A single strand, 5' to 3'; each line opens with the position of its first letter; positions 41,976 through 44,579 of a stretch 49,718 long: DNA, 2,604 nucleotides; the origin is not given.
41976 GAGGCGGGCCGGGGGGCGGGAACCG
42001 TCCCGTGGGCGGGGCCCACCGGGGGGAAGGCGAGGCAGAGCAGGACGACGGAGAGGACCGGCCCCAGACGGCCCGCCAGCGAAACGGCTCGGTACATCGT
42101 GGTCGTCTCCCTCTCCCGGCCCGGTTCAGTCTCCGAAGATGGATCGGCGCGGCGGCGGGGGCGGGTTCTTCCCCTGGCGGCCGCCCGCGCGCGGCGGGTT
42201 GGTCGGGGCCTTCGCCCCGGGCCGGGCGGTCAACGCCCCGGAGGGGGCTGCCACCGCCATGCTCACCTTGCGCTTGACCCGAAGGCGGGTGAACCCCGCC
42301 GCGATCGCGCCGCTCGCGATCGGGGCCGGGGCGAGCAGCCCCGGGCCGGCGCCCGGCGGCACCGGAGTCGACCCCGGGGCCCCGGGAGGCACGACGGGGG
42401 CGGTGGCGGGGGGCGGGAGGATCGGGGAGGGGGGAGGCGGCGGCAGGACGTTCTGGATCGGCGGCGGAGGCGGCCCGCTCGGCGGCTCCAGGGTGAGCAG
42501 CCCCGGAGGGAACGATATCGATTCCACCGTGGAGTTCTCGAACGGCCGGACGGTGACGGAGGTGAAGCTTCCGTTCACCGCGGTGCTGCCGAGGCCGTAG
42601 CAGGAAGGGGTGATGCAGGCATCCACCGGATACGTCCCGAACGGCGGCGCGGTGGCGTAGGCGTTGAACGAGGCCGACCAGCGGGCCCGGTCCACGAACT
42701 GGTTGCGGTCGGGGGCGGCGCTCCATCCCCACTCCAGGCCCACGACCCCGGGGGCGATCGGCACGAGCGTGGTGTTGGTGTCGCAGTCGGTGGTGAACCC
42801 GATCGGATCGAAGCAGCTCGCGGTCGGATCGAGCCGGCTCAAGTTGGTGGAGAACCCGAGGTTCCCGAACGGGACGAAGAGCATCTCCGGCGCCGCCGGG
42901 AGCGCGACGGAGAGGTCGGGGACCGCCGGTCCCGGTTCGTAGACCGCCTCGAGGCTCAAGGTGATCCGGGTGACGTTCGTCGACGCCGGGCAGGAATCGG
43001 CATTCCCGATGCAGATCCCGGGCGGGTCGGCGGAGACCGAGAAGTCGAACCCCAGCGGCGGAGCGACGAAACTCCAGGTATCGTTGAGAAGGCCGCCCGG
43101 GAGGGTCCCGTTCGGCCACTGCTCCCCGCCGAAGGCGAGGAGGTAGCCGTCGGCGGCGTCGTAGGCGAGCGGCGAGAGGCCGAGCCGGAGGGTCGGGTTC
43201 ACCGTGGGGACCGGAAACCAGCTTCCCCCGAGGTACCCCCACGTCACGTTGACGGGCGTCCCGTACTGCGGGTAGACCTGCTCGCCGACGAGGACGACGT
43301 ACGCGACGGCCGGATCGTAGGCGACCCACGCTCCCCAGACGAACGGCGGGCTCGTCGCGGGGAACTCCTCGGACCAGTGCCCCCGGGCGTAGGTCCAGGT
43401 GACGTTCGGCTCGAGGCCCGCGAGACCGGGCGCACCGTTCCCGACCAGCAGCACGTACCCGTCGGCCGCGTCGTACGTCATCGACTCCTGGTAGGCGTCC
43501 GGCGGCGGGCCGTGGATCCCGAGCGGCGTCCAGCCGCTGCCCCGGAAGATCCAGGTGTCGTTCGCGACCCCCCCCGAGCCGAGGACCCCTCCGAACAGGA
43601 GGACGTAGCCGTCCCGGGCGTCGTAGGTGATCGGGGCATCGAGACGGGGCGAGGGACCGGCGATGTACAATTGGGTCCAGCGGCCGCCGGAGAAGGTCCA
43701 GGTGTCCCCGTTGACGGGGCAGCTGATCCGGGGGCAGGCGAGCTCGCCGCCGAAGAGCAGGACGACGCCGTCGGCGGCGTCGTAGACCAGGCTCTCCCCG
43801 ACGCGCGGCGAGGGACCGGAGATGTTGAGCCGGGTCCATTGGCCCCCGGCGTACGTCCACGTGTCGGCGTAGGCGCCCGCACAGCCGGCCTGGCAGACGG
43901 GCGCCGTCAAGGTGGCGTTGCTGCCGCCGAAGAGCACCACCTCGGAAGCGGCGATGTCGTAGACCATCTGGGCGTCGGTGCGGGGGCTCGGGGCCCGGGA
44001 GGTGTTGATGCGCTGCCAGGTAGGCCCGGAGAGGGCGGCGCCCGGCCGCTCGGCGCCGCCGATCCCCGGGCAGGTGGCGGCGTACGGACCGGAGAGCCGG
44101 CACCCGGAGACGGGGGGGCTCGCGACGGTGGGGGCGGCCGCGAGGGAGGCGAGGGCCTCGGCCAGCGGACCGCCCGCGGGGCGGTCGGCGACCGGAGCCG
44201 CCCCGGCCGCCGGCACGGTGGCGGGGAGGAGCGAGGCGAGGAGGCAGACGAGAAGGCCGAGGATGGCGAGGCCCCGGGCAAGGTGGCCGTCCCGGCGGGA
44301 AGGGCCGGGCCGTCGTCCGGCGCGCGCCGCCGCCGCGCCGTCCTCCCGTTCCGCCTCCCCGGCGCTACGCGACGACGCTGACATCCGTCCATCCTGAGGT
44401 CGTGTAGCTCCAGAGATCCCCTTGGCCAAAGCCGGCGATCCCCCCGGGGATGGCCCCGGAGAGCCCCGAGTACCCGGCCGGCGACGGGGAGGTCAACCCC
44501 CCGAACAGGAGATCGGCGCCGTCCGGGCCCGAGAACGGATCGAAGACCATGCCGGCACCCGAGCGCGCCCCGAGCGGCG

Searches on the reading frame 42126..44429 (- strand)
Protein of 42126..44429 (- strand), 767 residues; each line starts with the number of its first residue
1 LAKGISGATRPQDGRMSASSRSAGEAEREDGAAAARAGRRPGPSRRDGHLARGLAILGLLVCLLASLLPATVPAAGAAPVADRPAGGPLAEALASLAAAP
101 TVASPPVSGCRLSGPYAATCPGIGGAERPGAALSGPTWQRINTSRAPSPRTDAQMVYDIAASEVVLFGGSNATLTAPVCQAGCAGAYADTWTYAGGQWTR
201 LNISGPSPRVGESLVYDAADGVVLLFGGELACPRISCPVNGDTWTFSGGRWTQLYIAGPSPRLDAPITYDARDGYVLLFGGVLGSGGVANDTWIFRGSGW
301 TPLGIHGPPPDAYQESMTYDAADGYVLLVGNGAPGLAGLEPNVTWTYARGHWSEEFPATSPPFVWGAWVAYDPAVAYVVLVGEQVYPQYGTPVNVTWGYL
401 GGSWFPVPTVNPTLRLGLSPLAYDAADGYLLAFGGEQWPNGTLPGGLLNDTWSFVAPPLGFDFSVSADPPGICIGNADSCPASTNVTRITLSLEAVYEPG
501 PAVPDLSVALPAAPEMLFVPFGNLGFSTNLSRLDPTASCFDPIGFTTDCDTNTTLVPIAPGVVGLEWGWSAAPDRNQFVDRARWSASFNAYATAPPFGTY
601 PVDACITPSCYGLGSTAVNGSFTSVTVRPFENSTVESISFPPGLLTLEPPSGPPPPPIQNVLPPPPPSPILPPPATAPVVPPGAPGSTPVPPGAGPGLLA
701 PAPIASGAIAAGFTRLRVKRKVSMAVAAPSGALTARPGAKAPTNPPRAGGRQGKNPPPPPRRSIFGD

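Call 6: search_protein_families(library=pfam, proteins=[window:42126-44429:-], max_evalue=0.01)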
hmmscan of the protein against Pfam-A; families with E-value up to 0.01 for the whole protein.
window:42126-44429:- (767 aa): 3 families
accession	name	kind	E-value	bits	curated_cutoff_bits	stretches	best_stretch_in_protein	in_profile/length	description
PF24681.1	Kelch_KLHDC2_KLHL20_DRC7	-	5.5e-12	45.9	50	1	196-328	36-168/221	KLHDC2/KLHL20/DRC7 Kelch-repeats domain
PF13418.12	Kelch_4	-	2.1e-08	34.4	21.6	0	426-454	11-34/49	Galactose oxidase, central domain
PF24981.1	Beta-prop_ATRN-LZTR1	-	3.9e-05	23.5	50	0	246-296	22-73/289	Attractin/LZTR1 beta-propeller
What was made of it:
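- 43062..44042 (-): Protein B residues ~115-441 (752-aa numbering): Kelch beta-propeller. It is cargo. Pfam Kelch families (call 6).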

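Call 7: search_protein_families(library=ncbifam, proteins=[window:42126-44429:-], max_evalue=0.1)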
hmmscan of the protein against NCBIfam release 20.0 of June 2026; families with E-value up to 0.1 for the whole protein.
window:42126-44429:- (767 aa): 0 families

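Call 36: find_homologous_proteins(query=window:42129-44384:-, max_evalue=0.001)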
Query window:42129-44384:- (752 aa): 1421 proteins with E <= 0.001 among 8000 candidates; the best 120 are listed.
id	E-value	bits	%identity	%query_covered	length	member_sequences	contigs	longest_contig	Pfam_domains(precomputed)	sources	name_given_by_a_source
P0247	0.0e+0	1632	96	100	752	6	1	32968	PF24681.2,PF13415.13,PF24981.2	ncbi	-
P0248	0.0e+0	1132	73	92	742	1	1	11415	PF24681.2,PF13415.13,PF24981.2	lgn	-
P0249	0.0e+0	1106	72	92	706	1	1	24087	PF24681.2,PF13415.13,PF24981.2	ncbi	ncbi:MAG: Kelch repeat-containing protein [Thermoplasmata archaeon]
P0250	2.0e-273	928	65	86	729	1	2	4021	PF24681.2,PF13415.13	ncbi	ncbi:MAG: hypothetical protein ACREC5_00905 [Thermoplasmata archaeon]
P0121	2.1e-205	703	58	68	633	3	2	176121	PF24681.2,PF13415.13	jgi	jgi:hypothetical protein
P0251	2.1e-199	683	53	84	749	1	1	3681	PF24681.2,PF13415.13,PF24981.2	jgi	jgi:hypothetical protein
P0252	2.5e-199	683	48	95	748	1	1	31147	PF24681.2,PF13415.13,PF24981.2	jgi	jgi:hypothetical protein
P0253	9.4e-186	638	52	80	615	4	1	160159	PF24681.2,PF13415.13,PF24981.2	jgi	jgi:hypothetical protein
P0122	5.2e-185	636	45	95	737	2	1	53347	PF24681.2,PF13415.13,PF24981.2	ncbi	-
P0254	3.1e-175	603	49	68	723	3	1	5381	PF24681.2,PF13415.13,PF24981.2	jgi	jgi:hypothetical protein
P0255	1.1e-169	585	48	84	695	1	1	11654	PF24681.2,PF13415.13,PF24981.2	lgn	-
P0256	4.4e-158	547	37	46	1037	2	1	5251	PF13418.13,PF24681.2,PF13415.13,PF24981.2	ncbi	-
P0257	1.8e-152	528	39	48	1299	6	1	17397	PF24681.2,PF13415.13,PF24981.2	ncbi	-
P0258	8.6e-131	456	38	44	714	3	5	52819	PF13418.13,PF24681.2,PF13415.13,PF24981.2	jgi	jgi:hypothetical protein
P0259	9.8e-126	440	37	43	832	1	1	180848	PF13418.13,PF24681.2,PF13415.13,PF24981.2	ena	-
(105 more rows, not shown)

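Call 46: predict_structure(alignment_id=A4)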
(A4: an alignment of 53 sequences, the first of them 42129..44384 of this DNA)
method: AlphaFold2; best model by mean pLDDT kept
length: 752 residues; sequences in the alignment: 53
mean_pLDDT: 77.4   pTM: 0.71
mean pLDDT of the five models: 77.4, 76.2, 75.4, 75.3, 74.8
residues with pLDDT >= 90: 386; 70-90: 139; 50-70: 49; < 50: 178
segments of 3 or more residues with pLDDT < 50: 1-34, 53-75, 80-114, 670-740, 745-752
pLDDT, mean of each block of 10 residues (from residue 1): 36 37 37 54 79 44 35 43 40 38 40 58 95 95 97 91 75 97 97 97 97 92 96 98 96 96 96 95 94 81 93 80 79 94 88 92 92 85 93 89 86 94 83 95 94 95 86 97 86 89 96 96 91 91 97 91 93 95 96 96 98 88 97 85 65 62 50 44 40 40 31 30 42 42 45 29
secondary structure, 60 per line:
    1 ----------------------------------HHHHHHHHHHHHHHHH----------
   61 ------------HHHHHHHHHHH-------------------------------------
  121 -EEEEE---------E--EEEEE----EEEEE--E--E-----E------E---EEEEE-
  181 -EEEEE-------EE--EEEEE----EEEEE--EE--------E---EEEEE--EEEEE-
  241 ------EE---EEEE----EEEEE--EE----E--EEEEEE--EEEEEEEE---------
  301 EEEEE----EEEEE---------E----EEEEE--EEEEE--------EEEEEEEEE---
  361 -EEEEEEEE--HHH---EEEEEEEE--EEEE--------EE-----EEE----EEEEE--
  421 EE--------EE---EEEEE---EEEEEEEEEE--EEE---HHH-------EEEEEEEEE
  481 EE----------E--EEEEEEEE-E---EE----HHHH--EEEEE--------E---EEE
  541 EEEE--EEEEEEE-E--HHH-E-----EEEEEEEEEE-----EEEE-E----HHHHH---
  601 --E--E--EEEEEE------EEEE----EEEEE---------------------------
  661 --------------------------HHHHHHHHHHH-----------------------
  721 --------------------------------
elements in order (helices of 4 or more, strands of 3 or more residues): H35-50 H73-83 E122-126 E139-143 E148-152 E175-179 E182-186 E198-202 E207-211 E228-232 E235-239 E252-255 E260-264 E276-281 E284-291 E301-305 E310-314 E329-333 E336-340 E349-357 E362-369 E378-385 E388-391 E407-409 E414-418 E436-440 E444-453 E456-458 E472-482 E496-503 H515-518 E521-525 E538-544 E547-553 E568-577 E583-586 H593-597 E609-614 E621-624 E629-633 H687-697
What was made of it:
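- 42486..43061 (-): Protein B residues 442-633: the contiguous version of the leg beta-sandwich domain. All-beta in the model, pLDDT about 90 (call 46).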

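Call 50: fold_search(model_id=the predicted structure, library=pdb)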
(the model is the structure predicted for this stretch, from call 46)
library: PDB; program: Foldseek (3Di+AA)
matches with E <= 10: 739; with E <= 0.001: 198
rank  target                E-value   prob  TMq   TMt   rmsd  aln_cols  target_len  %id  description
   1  7k58_C                9.0e-16  1.00  0.36  0.08  13.0       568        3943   15  Structure of outer-arm dyneins bound to microtubule with microtubule binding state 1(MTBS-1) (released 2021-09-29)
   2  9d8p_A                1.5e-15  1.00  0.33  0.66   4.0       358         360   18  Focused map of Cryo-EM structure of Ubiquitin C-degron bound to KLHDC10-EloB/C (released 2024-11-20)
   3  9mf0_F                2.6e-15  1.00  0.33  0.74   3.6       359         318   18  Crystal structure of KRAS(GDP) bound to LZTR1(Kelch domain) (released 2025-09-10)
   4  9mf0_J                3.8e-15  1.00  0.33  0.75   3.6       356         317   17  Crystal structure of KRAS(GDP) bound to LZTR1(Kelch domain) (released 2025-09-10)
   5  9mf0_D                9.1e-14  1.00  0.33  0.74   3.7       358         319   17  Crystal structure of KRAS(GDP) bound to LZTR1(Kelch domain) (released 2025-09-10)
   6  6zyw_A                1.5e-13  1.00  0.35  0.08  13.4       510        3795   15  Outer Dynein Arm-Shulin complex - overall structure (Tetrahymena thermophila) (released 2021-01-20)
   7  9o04_C                1.6e-13  1.00  0.32  0.60   4.6       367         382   20  CryoEM structure of the FBXO42-CCDC6-PP2Ac degradasome (released 2026-01-21)
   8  8bwy_A                1.9e-13  1.00  0.34  0.08   5.4       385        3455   18  In situ outer dynein arm from Chlamydomonas reinhardtii in a pre-power stroke state (released 2023-05-10)
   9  7moq_A                3.7e-13  1.00  0.34  0.70   4.8       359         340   18  The structure of the Tetrahymena thermophila outer dynein arm on doublet microtubule (released 2021-07-14)
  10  8sgf_A                7.8e-13  1.00  0.32  0.69   4.1       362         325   17  KLHDC2 Kelch Domain with KLHDC2 c-terminal peptide bound (released 2024-01-03)
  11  8uxs_A                8.7e-13  1.00  0.32  0.70   4.2       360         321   18  KLHDC2 ubiquitin ligase in complex with a novel small-molecule (released 2024-07-10)
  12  8sge_A                9.7e-13  1.00  0.32  0.70   4.2       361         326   17  KLHDC2 Kelch Domain with ligand KDRLKZ-1 (released 2024-01-03)
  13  8ebm_B                1.1e-12  1.00  0.31  0.68   4.5       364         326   17  Structure of KLHDC2 substrate binding domain bound to KLHDC2's C-degron mimic (released 2023-02-22)
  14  6do4_B                1.1e-12  1.00  0.32  0.71   4.3       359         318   18  KLHDC2 ubiquitin ligase in complex with SelS C-end degron (released 2018-12-19)
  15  9mey_B                1.2e-12  1.00  0.33  0.73   3.7       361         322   17  Crystal structure of RIT1(GDP) bound to LZTR1(Kelch domain) (released 2025-09-10)
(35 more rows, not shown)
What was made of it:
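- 43062..44042 (-): AF2 model and Foldseek matches to KLHDC2 and LZTR1 Kelch domains, TM-score about 0.7 (calls 46, 50).
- On Integrin alpha subunit: The best structural matches are 6-bladed Kelch domains (call 50).
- Closest known: Integrin alpha subunits. Same: There is a loose 638-column structural alignment to alpha-X (call 50).
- B is a Kelch propeller plus sandwich (calls 46, 50). B aligns over 638 columns with integrin alpha-X, E=5e-10, though this hit ranks 47th (call 50).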

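Call 67: find_encoding_contigs(protein=P0249, flank=10000, max_places=2)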
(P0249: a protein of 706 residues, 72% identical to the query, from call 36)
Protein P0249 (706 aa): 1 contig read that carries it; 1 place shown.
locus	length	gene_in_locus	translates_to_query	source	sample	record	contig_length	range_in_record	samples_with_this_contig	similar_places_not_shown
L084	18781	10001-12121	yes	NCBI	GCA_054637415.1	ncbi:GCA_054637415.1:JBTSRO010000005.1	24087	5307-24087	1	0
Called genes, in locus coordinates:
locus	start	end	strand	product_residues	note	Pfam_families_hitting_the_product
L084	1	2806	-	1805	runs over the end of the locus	PF13620:CarboxypepD_reg (weak), PF13715:CarbopepD_reg_2 (weak), PF13620:CarboxypepD_reg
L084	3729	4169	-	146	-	-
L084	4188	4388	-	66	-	-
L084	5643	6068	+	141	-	-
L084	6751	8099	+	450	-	PF13415:Beta-prop_FBX42, PF24981:Beta-prop_ATRN-LZTR1 (faint), PF24681:Kelch_KLHDC2_KLHL20_DRC7, PF13415:Beta-prop_FBX42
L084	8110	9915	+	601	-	PF13415:Beta-prop_FBX42, PF24681:Kelch_KLHDC2_KLHL20_DRC7, PF13415:Beta-prop_FBX42, PF24681:Kelch_KLHDC2_KLHL20_DRC7, PF24981:Beta-prop_ATRN-LZTR1 (weak)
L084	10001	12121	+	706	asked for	PF13415:Beta-prop_FBX42 (weak), PF24681:Kelch_KLHDC2_KLHL20_DRC7, PF24981:Beta-prop_ATRN-LZTR1 (faint)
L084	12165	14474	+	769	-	PF13415:Beta-prop_FBX42 (faint), PF24681:Kelch_KLHDC2_KLHL20_DRC7 (faint), PF24981:Beta-prop_ATRN-LZTR1 (faint), PF18911:PKD_4, PF00801:PKD, PF18911:PKD_4, PF00801:PKD, PF18911:PKD_4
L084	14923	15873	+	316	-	PF00665:rve (weak)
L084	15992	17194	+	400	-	-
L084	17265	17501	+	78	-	-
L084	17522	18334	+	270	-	PF00696:AA_kinase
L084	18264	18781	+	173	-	?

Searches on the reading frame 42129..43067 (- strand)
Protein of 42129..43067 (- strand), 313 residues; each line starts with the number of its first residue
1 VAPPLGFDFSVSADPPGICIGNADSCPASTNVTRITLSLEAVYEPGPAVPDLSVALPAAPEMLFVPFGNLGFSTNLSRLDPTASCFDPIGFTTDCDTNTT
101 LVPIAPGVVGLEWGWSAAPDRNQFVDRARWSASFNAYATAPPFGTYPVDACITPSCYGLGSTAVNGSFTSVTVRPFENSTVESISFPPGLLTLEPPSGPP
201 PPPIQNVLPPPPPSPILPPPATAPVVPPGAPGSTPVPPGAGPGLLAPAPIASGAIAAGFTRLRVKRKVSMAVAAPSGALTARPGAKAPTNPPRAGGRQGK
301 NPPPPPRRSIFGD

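Call 8: find_homologous_proteins(query=window:42129-43067:-, max_evalue=0.001)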
Query window:42129-43067:-: 8000 candidates shared short words with the query, none scored E <= 0.001.
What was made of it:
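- Tried and rejected: Word-indexed search with B's module alone found nothing (call 8).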

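Call 16: search_protein_representatives(alignment_id=A1)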
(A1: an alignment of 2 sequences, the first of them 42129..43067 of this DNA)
Query: 2 sequences, 319 profile positions. Proteins with E-value up to 0.001 (for the whole library): 126; up to 1e-10: 105; up to 1e-30: 24. The best 126 are listed.
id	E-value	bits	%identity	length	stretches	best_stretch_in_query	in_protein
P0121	3.1e-72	260.0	-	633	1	2-311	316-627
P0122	1.1e-67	245.1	-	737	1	1-298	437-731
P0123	2.1e-59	217.8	-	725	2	46-290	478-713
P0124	5.7e-49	183.5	-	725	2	45-299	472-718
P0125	4.4e-48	180.6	-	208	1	88-284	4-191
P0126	1.8e-47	178.6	-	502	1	55-286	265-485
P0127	1.7e-45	172.1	-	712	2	45-283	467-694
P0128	4.3e-42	160.9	-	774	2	52-301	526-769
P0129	3.4e-41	158.0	-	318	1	44-282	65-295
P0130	2.0e-36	142.3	-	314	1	58-287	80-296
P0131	1.2e-35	139.7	-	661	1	2-288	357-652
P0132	4.8e-35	137.8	-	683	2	58-281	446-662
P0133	1.6e-34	136.0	-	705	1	56-300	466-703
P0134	2.9e-34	135.2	-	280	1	59-282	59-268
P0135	1.3e-33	133.0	-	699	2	51-288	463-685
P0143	1.9e-31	126.0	-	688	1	10-282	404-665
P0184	2.7e-22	95.9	-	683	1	3-280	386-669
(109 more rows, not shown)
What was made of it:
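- An exhaustive HMM search found 126 cluster representatives, 105 at E<=1e-10 (call 16).
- Tried and rejected: The exhaustive HMM search solved this (call 16).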

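Call 29: find_encoding_contigs(protein=P0122, flank=10000, max_places=3)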
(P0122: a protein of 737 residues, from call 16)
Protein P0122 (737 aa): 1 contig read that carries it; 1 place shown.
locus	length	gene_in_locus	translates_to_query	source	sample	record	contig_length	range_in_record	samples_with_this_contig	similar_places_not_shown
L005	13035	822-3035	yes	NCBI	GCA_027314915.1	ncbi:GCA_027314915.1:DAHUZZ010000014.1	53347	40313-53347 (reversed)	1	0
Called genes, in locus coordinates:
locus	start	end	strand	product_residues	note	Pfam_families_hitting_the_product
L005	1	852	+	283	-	?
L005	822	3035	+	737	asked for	PF13415:Beta-prop_FBX42 (faint), PF24981:Beta-prop_ATRN-LZTR1 (faint), PF24681:Kelch_KLHDC2_KLHL20_DRC7 (weak)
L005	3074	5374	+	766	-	PF24681:Kelch_KLHDC2_KLHL20_DRC7 (faint), PF18911:PKD_4, PF00801:PKD, PF18911:PKD_4, PF00801:PKD, PF18911:PKD_4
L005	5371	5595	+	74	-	-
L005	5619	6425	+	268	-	PF00696:AA_kinase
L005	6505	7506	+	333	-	PF01070:FMN_dh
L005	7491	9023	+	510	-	PF04055:Radical_SAM, PF16199:Radical_SAM_C, PF00583:Acetyltransf_1 (weak), PF13508:Acetyltransf_7 (weak), PF13673:Acetyltransf_10 (weak)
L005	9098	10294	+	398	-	PF01941:AdoMet_Synthase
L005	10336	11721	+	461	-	PF00919:UPF0004, PF04055:Radical_SAM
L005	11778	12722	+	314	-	PF12773:DZR, PF13240:Zn_Ribbon_1 (faint), PF13248:Zn_ribbon_3 (faint), PF27618:Zn_ribbon_GTF2H2 (faint)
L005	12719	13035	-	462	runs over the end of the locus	PF04894:Nre_N, PF04895:Nre_C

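Call 68: find_encoding_contigs(protein=P0184, flank=10000, max_places=2)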
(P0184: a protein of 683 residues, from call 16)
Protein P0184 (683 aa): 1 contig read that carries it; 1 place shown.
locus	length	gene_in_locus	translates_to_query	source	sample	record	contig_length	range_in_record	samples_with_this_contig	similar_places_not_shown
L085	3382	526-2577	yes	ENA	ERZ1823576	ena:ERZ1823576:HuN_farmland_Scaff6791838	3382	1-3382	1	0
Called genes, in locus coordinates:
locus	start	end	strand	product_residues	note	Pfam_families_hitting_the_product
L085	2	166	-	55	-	?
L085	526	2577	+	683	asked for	PF24681:Kelch_KLHDC2_KLHL20_DRC7 (faint)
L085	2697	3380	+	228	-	?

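Call 69: find_encoding_contigs(protein=P0143, flank=10000, max_places=2)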
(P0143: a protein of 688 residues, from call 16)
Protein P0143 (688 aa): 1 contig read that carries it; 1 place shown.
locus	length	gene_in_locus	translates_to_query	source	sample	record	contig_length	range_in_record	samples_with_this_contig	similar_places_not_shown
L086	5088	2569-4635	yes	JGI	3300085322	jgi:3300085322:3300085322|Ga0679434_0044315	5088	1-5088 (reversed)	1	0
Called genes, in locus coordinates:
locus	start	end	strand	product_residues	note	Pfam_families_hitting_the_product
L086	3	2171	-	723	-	?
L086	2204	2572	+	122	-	-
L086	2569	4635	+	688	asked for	PF13415:Beta-prop_FBX42 (weak), PF24681:Kelch_KLHDC2_KLHL20_DRC7, PF24981:Beta-prop_ATRN-LZTR1 (faint), PF24681:Kelch_KLHDC2_KLHL20_DRC7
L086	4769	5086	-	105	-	?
